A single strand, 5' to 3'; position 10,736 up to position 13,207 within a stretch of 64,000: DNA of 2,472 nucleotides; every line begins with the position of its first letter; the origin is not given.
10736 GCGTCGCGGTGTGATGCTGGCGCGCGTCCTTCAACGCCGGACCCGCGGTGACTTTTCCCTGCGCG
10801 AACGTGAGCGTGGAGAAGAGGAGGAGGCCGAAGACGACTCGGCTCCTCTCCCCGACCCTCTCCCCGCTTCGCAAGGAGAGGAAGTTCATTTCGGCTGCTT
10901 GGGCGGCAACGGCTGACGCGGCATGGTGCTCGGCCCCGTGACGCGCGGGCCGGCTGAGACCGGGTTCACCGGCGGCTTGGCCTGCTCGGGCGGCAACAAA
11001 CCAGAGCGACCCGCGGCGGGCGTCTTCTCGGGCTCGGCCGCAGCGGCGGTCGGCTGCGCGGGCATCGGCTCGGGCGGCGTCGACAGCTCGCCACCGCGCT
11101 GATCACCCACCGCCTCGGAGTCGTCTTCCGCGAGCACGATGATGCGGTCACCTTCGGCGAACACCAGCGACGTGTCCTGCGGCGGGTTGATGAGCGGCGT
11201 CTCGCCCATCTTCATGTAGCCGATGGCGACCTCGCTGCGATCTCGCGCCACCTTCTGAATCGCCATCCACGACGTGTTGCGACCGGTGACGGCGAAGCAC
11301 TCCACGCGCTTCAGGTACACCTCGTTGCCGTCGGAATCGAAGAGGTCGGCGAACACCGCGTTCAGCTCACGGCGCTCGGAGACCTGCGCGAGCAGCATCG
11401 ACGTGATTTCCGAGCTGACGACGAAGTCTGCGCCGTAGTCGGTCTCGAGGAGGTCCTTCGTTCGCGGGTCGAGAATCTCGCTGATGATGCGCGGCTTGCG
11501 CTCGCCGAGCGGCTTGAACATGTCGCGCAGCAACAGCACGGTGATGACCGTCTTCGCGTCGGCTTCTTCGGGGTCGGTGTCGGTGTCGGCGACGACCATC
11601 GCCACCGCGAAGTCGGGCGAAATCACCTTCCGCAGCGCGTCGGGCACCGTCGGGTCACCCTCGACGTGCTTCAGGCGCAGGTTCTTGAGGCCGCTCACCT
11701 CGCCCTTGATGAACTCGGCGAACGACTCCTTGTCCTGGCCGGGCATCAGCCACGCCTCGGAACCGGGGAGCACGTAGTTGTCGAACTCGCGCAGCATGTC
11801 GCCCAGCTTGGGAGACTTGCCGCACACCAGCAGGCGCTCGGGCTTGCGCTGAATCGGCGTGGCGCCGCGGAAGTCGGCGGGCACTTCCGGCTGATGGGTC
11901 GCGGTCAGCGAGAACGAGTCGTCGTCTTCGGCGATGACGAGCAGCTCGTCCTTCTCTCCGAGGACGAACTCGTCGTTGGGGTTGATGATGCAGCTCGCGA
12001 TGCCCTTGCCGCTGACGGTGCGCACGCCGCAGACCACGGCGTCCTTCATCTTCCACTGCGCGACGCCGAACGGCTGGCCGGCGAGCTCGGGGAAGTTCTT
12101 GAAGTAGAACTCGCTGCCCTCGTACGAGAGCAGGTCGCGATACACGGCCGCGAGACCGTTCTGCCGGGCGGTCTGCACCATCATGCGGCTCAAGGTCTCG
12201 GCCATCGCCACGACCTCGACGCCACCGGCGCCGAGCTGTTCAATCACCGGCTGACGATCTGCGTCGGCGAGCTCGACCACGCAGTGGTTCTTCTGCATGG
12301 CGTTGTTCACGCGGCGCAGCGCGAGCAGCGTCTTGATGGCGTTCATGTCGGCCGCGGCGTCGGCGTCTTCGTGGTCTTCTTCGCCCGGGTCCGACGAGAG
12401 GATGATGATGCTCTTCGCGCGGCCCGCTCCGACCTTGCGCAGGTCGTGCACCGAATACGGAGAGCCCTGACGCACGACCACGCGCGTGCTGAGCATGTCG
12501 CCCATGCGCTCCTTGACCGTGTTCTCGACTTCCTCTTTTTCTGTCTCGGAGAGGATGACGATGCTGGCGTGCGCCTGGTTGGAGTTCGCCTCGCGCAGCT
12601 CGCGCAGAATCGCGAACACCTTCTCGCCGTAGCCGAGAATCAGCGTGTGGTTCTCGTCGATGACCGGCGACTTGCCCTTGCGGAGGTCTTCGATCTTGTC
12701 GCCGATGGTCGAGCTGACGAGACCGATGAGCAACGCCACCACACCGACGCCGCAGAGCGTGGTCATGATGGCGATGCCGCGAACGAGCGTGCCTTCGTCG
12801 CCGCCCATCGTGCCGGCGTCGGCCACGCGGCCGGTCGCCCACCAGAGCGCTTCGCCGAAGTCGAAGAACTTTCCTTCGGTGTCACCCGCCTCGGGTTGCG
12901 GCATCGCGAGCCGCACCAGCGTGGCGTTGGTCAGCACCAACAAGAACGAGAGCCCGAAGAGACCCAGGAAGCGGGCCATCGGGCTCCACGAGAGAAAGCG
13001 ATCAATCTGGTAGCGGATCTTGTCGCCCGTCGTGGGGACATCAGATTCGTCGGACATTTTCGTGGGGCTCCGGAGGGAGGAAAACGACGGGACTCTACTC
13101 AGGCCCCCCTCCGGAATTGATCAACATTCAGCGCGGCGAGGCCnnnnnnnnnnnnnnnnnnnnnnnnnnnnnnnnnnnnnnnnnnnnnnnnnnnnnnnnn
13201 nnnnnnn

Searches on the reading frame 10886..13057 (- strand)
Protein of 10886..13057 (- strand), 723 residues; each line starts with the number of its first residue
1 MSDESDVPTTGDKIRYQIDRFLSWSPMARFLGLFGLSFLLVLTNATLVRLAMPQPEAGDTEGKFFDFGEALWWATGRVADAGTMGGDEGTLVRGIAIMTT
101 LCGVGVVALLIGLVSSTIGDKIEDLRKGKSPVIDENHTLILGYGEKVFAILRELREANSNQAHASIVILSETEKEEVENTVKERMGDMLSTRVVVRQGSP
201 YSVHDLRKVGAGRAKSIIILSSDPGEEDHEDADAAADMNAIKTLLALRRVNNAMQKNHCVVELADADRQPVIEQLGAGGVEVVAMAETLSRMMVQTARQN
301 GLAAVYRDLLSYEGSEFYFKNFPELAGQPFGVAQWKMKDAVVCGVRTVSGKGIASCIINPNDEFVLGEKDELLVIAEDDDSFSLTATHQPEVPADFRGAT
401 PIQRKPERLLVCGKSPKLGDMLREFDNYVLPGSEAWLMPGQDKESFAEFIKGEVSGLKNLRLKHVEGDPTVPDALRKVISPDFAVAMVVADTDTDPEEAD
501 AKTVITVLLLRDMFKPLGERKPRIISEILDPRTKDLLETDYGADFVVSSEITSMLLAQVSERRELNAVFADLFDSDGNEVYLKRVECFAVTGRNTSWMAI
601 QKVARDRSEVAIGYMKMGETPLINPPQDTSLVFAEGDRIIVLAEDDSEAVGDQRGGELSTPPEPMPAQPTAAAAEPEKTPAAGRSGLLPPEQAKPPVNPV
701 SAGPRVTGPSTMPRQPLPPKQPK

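Call 74: search_protein_families(library=pfam, proteins=[window:10886-13057:-], max_evalue=0.00001)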
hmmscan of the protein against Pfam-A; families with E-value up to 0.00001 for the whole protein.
window:10886-13057:- (723 aa): 3 families
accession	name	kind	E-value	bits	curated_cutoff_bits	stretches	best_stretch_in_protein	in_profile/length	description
PF06241.17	Castor_Poll_mid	-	1.7e-36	124.8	26.7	1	288-386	3-98/104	Castor and Pollux, part of voltage-gated ion channel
PF22614.2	Slo-like_RCK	-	4.5e-16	59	24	1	135-252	3-113/119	Calcium-activated potassium channel slowpoke-like RCK domain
PF02254.24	TrkA_N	-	1.2e-10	42.2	23.8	0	139-277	2-110/116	TrkA-N domain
